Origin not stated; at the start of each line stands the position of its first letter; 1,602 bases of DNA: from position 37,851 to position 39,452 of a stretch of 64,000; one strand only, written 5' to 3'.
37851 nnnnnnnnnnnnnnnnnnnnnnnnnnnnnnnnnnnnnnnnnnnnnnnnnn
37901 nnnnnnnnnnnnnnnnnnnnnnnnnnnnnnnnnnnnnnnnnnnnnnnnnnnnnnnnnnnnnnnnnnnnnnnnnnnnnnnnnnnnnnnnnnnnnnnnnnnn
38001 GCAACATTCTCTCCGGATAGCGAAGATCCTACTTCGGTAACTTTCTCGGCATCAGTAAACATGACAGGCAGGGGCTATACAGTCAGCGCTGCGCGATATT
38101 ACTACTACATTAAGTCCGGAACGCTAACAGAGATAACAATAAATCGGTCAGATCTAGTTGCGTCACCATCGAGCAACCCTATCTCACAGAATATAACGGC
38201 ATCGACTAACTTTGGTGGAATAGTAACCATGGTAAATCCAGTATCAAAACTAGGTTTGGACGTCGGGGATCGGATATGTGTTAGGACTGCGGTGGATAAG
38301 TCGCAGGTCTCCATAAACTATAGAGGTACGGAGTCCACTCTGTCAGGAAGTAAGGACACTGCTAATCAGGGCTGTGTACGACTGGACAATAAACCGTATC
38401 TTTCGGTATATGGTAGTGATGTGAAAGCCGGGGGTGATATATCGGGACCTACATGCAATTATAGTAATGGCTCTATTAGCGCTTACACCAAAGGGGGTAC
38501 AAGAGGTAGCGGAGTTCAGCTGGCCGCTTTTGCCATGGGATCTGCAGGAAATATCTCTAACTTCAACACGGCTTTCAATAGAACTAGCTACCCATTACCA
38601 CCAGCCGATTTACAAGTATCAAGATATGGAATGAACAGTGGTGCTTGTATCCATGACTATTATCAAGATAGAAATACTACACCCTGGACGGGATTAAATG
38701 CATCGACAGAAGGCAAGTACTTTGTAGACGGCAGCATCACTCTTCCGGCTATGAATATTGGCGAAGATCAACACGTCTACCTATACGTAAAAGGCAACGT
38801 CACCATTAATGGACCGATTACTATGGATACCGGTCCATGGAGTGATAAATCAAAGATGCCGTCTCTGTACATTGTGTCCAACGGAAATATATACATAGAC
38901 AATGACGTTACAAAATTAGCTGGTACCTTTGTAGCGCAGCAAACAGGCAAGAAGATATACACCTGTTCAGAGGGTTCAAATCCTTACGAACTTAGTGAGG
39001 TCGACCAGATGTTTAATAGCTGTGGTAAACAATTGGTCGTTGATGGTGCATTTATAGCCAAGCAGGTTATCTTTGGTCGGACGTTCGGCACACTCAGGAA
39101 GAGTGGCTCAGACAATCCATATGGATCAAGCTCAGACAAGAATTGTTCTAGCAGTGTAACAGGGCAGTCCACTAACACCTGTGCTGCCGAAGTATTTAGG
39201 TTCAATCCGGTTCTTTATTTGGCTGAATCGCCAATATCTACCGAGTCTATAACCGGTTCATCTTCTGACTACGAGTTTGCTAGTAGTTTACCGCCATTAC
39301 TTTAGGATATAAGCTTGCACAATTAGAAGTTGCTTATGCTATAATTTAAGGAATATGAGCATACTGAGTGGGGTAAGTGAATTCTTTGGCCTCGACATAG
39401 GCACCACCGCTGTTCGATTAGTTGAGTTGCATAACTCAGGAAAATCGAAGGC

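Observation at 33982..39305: Two paralogous large secreted Cys/Ser/Thr/Asn-rich proteins plus a membrane-anchored chaperone-like gene directly upstream of the pilus operon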

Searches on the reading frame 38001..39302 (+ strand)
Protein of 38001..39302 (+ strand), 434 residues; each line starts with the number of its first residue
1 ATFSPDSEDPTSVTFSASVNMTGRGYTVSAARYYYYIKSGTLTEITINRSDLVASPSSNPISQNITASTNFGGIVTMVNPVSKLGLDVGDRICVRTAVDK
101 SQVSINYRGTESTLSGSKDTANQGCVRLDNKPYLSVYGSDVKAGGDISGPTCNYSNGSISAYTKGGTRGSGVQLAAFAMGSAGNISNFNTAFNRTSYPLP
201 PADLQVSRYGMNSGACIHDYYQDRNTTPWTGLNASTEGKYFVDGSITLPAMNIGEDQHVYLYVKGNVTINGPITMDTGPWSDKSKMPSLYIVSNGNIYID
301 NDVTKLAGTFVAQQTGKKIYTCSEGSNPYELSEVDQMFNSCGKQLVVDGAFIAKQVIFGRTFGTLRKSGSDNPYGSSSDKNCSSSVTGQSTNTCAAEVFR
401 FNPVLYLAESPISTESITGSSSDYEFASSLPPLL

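Call 12: search_solved_structures(query=A2, max_evalue=10, show_alignments=2)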
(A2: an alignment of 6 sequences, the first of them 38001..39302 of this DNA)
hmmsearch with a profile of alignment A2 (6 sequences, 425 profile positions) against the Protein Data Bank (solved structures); distinct sequences matched with E-value up to 10: 5.
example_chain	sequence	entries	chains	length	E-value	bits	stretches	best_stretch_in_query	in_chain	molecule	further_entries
3cdf_A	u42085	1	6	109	0.63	11.9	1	98-131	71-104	IMMUNOGLOBULIN LIGHT CHAIN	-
2kqm_A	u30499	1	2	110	0.64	11.9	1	98-131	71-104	Ig kappa chain V-I region AU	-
3cdc_A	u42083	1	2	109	0.67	11.8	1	98-131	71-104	Light Chain Amyloidogenic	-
2q1e_A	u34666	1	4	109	0.74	11.7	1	98-131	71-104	Amyloidogenic immunoglobulin light chain protein AL-09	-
3u7a_A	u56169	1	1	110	1.2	11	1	98-131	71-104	Amyloidogenic immunoglobulin light chain protein AL-09 Y32F Y96F, variable domain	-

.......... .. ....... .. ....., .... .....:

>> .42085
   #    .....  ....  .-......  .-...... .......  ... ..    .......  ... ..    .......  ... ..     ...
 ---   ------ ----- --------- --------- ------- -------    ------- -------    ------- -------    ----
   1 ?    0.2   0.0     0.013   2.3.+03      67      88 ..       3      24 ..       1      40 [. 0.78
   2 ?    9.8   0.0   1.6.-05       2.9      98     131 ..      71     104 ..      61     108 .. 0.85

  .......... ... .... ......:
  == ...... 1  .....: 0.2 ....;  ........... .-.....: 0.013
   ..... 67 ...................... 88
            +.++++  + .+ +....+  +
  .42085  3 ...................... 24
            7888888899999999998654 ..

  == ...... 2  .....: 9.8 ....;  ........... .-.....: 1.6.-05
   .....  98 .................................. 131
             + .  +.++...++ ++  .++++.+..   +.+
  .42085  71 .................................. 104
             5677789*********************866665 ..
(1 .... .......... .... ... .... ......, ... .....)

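Call 13: find_homologous_proteins(query=A2)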
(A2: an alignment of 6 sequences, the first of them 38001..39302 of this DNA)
Query A2 (6 sequences) (434 aa, profile of the alignment): 10 proteins with E <= 0.001 among 8000 candidates.
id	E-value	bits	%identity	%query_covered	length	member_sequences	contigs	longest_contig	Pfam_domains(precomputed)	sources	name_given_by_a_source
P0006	2.8e-173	595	29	99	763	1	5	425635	-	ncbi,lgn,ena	-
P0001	1.1e-164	566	100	100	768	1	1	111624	-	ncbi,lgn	-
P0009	2.3e-130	453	35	99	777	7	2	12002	-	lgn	-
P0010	1.5e-90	322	34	99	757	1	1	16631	-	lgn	-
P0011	1.5e-62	230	37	73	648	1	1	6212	-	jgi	jgi:hypothetical protein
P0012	1.6e-61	226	33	71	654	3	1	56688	-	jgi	jgi:hypothetical protein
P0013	8.4e-60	221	32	74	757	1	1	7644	-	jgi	jgi:hypothetical protein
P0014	1.6e-57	213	32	82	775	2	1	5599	-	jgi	-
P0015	2.1e-27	114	29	44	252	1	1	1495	-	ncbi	-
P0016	2.0e-16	78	31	44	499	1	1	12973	-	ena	-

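Call 18: search_protein_representatives(alignment_id=A2)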
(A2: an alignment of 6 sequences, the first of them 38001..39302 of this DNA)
Query: 6 sequences, 425 profile positions. Proteins with E-value up to 0.001 (for the whole library): 4881; up to 1e-10: 3809; up to 1e-30: 2139. The best 150 are listed.
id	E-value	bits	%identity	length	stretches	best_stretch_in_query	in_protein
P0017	2.2e-181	619.7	-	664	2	1-425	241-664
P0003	1.8e-174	596.9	-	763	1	1-425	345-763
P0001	3.6e-165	566.3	-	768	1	1-425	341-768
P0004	4.8e-154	529.6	-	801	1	1-425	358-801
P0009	7.3e-131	453.2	-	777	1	1-425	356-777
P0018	2.5e-116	405.4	-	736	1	1-425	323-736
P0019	3.1e-111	388.6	-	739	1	1-425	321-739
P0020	5.2e-111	387.8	-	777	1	2-425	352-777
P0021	1.0e-108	380.3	-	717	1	1-425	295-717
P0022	5.7e-108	377.8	-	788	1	1-425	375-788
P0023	1.4e-107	376.5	-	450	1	2-425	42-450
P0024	2.0e-106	372.7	-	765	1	2-425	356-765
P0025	3.0e-101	355.7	-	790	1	2-425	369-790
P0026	1.7e-99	349.9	-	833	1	1-425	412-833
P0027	4.4e-99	348.5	-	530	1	20-425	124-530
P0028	1.7e-97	343.3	-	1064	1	2-425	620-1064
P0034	1.1e-92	327.4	-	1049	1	1-425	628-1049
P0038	8.4e-87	308.1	-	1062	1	2-425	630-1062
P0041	5.1e-86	305.5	-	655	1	2-425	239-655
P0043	2.2e-85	303.4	-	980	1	24-425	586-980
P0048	6.8e-85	301.8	-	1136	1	23-425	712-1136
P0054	1.3e-82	294.3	-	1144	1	64-425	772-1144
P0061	4.9e-81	289.1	-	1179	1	2-425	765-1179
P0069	5.8e-79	282.2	-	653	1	1-425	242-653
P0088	5.9e-75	269.1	-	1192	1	46-425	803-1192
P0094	2.9e-74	266.8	-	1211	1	44-425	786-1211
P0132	2.0e-71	257.4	-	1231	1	24-425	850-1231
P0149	1.0e-69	251.8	-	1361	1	78-425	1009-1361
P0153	2.1e-69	250.7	-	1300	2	80-371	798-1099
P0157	7.8e-69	248.9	-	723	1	2-425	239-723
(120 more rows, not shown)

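Call 26: search_protein_families(library=pfam, proteins=[P0028, P0034, P0038, P0054, P0061, P0088, P0149, P0153], max_evalue=0.01)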
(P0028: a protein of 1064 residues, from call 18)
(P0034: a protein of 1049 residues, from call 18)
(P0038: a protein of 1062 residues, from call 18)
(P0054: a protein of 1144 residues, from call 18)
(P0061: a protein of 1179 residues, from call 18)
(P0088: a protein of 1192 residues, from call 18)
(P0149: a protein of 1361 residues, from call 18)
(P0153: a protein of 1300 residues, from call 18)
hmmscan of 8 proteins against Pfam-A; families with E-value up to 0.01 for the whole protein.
P0028 (1064 aa): 1 family
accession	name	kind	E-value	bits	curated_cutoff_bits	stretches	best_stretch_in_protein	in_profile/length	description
PF12911.12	OppC_N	-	0.0066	16.7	23.9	1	22-48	7-33/53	N-terminal TM domain of oligopeptide transport permease C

P0034 (1049 aa): 1 family
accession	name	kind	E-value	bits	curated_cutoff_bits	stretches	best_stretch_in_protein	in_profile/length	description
PF13624.11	SurA_N_3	-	0.0074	16.6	27.2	0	27-112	8-103/162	SurA-like N-terminal domain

P0038 (1062 aa): 0 families

P0054 (1144 aa): 0 families

P0061 (1179 aa): 2 families
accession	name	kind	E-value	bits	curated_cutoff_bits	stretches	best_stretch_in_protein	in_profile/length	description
PF13624.11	SurA_N_3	-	1e-08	35.6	27.2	1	41-150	12-129/162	SurA-like N-terminal domain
PF13623.11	SurA_N_2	-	6.9e-07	29.7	28.5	1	42-138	14-118/145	SurA-like N-terminal domain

P0088 (1192 aa): 2 families
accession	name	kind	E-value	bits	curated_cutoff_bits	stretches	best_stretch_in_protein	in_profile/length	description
PF13624.11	SurA_N_3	-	0.00065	20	27.2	1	24-118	12-114/162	SurA-like N-terminal domain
PF04854.19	DUF624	-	0.007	17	24.2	0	293-337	20-64/77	Protein of unknown function, DUF624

P0149 (1361 aa): 2 families
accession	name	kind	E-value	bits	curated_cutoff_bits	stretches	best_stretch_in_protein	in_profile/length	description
PF13624.11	SurA_N_3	-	5.5e-06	26.7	27.2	1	28-186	4-160/162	SurA-like N-terminal domain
PF13623.11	SurA_N_2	-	3.2e-05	24.3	28.5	1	26-138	1-117/145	SurA-like N-terminal domain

P0153 (1300 aa): 0 families

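Call 30: find_related_loci(query=A2, collection=genome_contigs, flank=8000)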
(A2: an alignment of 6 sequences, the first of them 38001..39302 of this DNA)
Query A2 (434 aa) in genome_contigs; peptide patterns used: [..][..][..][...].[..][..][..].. (x = any residue, [..] = any of these).
46 stretches matched a pattern; 8 encode a relative of the query (tblastn E <= 1e-3); 8 distinct loci.
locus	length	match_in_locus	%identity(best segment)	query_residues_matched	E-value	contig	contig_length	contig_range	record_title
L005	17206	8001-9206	30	8-434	1e-42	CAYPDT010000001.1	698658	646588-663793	MAG TPA_asm: uncultured Candidatus Saccharibacteria bacterium isolate SRP170004_co1_264 genome assembly, contig: NODE_6_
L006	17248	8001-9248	29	6-434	3e-40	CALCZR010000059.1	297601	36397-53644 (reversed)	MAG TPA_asm: uncultured Candidatus Saccharibacteria bacterium isolate SRR6231146_bin.58_CONCOCT_v1.1_MAG genome assembly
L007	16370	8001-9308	31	5-434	4e-36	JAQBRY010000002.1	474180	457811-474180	MAG: Candidatus Saccharibacteria bacterium isolate RYN_413 scaffold_288720, whole genome shotgun sequence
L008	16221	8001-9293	31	5-434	7e-36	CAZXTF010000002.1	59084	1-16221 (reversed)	MAG TPA_asm: uncultured Candidatus Saccharibacteria bacterium isolate SRP344714_co1_143 genome assembly, contig: NODE_11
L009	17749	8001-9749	30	88-434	2e-28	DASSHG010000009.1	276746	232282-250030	MAG TPA_asm: Candidatus Saccharimonadales bacterium isolate SMAG_U1053 k141_727542, whole genome shotgun sequence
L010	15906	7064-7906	32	132-434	3e-27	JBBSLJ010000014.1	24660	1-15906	MAG: Candidatus Saccharimonadales bacterium isolate metawrap_LS4_6 metawrap_LS4_6_K_396006_L_24660_cov_12.7037, whole ge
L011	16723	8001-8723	34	131-368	7e-23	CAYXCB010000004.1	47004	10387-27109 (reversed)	MAG TPA_asm: uncultured Candidatus Saccharibacteria bacterium isolate SRP136066_co1_114 genome assembly, contig: NODE_49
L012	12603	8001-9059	31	71-434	3e-30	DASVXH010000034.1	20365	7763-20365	MAG TPA_asm: Candidatus Saccharimonadales bacterium isolate SMAG_U2570 k141_33452, whole genome shotgun sequence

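Call 54: list_cluster_members(proteins=[P0017, P0018, P0028, P0048, P0061, P0094, P0132, P0149, P0153, P0043])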
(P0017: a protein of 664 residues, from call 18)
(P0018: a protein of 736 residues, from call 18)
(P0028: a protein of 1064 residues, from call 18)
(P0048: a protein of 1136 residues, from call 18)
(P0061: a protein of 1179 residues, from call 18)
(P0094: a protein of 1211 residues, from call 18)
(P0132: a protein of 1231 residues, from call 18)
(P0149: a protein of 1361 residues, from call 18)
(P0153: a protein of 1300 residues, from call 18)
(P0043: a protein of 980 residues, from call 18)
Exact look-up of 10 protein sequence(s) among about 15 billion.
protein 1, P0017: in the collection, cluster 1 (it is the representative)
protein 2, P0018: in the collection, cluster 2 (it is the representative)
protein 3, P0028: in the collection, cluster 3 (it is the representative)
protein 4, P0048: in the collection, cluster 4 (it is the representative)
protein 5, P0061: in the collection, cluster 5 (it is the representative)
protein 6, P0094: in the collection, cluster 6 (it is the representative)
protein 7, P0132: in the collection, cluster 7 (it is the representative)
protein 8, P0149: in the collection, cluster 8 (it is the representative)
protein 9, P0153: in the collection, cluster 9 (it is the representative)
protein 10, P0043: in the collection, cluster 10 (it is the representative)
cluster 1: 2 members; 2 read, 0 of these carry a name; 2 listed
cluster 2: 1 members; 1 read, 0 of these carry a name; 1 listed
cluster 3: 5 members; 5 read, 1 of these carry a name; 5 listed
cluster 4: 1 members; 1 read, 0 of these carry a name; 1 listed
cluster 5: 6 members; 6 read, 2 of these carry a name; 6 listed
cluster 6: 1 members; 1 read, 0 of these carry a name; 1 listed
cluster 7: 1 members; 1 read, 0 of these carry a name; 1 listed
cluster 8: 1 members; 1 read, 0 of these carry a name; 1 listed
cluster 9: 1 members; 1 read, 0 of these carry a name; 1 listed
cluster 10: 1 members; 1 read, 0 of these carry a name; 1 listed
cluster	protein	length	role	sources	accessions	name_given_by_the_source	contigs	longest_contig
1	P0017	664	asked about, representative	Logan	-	-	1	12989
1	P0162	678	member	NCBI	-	-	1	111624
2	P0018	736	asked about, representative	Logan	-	-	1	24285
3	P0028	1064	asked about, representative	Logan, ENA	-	-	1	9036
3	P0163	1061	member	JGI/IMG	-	hypothetical protein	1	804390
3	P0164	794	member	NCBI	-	-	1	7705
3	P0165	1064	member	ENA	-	-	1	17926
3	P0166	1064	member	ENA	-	-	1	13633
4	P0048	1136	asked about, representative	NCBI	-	-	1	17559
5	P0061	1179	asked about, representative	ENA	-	-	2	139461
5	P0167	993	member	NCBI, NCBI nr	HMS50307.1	MAG TPA: SurA N-terminal domain-containing protein, partial [Candidatus Saccharibacteria ... | SurA N-terminal domain-containing protein [Candidatus Saccharibacteria bacterium]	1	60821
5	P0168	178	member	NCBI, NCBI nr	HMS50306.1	MAG TPA: hypothetical protein PKA02_02615, partial [Candidatus Saccharibacteria bacterium] | hypothetical protein [Candidatus Saccharibacteria bacterium]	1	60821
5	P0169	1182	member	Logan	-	-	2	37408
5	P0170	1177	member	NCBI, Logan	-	-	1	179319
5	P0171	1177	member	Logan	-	-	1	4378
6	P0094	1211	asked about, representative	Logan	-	-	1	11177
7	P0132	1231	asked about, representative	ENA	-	-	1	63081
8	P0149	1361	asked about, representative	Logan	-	-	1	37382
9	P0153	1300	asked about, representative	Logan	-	-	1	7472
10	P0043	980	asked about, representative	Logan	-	-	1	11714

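Call 56: find_encoding_contigs(protein=P0061, flank=8000, max_places=2)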
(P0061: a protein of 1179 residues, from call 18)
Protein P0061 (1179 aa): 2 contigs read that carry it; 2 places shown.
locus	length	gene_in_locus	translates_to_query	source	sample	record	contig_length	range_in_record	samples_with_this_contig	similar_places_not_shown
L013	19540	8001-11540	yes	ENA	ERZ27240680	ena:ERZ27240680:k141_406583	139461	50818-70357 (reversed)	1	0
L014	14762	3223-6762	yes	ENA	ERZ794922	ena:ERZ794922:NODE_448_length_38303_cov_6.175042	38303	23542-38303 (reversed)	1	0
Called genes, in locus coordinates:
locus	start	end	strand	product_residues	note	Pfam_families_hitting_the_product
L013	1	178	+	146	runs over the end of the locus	PF00436:SSB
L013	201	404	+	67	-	PF01084:Ribosomal_S18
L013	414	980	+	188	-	PF08207:EFP_N, PF01132:EFP, PF09285:Elong-fact-P_C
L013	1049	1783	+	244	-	PF01479:S4, PF01728:FtsJ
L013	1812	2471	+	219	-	PF00156:Pribosyltran (weak)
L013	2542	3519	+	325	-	PF13354:Beta-lactamase2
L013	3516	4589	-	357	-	PF01926:MMR_HSR1, PF02421:FeoB_N, PF06071:YchF-GTPase_C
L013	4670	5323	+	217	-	-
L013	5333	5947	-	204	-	-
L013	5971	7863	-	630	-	PF01471:PG_binding_1 (weak), PF09471:Peptidase_M64 (weak)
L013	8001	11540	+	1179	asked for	PF13623:SurA_N_2 (weak), PF13624:SurA_N_3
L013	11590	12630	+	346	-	PF11104:PilM_2, PF25216:Volactin (weak), PF14450:FtsA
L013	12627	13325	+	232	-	-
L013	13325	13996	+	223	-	-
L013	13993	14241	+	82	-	-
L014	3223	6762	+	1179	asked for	PF13623:SurA_N_2 (weak), PF13624:SurA_N_3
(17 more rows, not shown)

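Call 58: find_encoding_contigs(protein=P0069, flank=7000, max_places=2)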
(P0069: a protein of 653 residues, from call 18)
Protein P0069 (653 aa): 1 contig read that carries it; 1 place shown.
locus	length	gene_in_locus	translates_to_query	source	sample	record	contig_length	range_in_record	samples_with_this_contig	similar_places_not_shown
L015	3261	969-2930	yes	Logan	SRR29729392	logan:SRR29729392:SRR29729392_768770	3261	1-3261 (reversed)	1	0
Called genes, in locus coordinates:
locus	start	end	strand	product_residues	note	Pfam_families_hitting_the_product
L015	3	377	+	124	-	?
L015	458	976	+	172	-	-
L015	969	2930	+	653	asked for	-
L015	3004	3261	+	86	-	?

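Call 59: find_encoding_contigs(protein=P0132, flank=7000, max_places=2)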
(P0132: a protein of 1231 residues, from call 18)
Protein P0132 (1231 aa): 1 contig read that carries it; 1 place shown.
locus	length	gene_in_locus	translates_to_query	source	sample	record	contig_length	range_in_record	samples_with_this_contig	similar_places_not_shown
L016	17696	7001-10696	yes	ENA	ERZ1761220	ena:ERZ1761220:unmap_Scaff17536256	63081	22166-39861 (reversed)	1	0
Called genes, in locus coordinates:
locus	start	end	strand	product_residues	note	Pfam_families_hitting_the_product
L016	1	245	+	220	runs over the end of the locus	PF00156:Pribosyltran (weak)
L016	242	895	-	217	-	PF00027:cNMP_binding, PF13545:HTH_Crp_2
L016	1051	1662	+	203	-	PF14470:bPH_3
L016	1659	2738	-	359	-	PF01926:MMR_HSR1, PF02421:FeoB_N, PF06071:YchF-GTPase_C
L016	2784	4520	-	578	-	-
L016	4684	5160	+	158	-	-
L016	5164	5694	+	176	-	-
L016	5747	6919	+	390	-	PF04122:CW_binding_2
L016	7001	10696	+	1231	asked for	-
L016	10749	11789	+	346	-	PF25216:Volactin (faint), PF11104:PilM_2, PF14450:FtsA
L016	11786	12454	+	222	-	-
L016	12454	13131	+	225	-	PF04350:PilO (weak)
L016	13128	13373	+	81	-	-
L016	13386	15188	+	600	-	PF05157:MshEN, PF00437:T2SSE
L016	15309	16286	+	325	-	PF00437:T2SSE, PF13191:AAA_16 (weak), PF25199:nSTAND_NTPase5 (weak), PF13401:AAA_22 (faint)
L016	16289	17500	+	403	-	PF28597:T2SSF_N, PF00482:T2SSF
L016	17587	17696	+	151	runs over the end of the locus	PF07963:N_methyl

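Call 61: find_encoding_contigs(protein=P0012, flank=7000, max_places=2)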
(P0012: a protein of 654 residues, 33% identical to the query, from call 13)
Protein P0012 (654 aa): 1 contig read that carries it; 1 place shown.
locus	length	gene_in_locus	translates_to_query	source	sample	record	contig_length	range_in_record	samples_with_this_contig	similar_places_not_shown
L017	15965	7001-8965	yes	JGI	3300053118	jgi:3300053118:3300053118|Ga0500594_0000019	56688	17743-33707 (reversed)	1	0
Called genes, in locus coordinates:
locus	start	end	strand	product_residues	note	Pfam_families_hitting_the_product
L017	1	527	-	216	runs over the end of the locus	PF00027:cNMP_binding, PF13545:HTH_Crp_2, PF00325:Crp (weak)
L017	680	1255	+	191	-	PF14470:bPH_3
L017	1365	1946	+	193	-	-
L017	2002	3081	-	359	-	PF01926:MMR_HSR1, PF02421:FeoB_N, PF06071:YchF-GTPase_C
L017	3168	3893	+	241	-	-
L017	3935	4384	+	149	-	-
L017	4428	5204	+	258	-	PF01794:Ferric_reduct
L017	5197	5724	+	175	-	-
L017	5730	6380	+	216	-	PF07987:DUF1775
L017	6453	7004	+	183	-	-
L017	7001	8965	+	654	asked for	-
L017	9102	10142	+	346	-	PF11104:PilM_2, PF14450:FtsA, PF25216:Volactin (weak)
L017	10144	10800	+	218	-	-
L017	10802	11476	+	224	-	-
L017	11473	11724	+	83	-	-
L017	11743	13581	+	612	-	PF05157:MshEN, PF00437:T2SSE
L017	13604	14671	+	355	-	PF00437:T2SSE, PF25199:nSTAND_NTPase5 (faint)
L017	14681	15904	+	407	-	PF28597:T2SSF_N (weak), PF00482:T2SSF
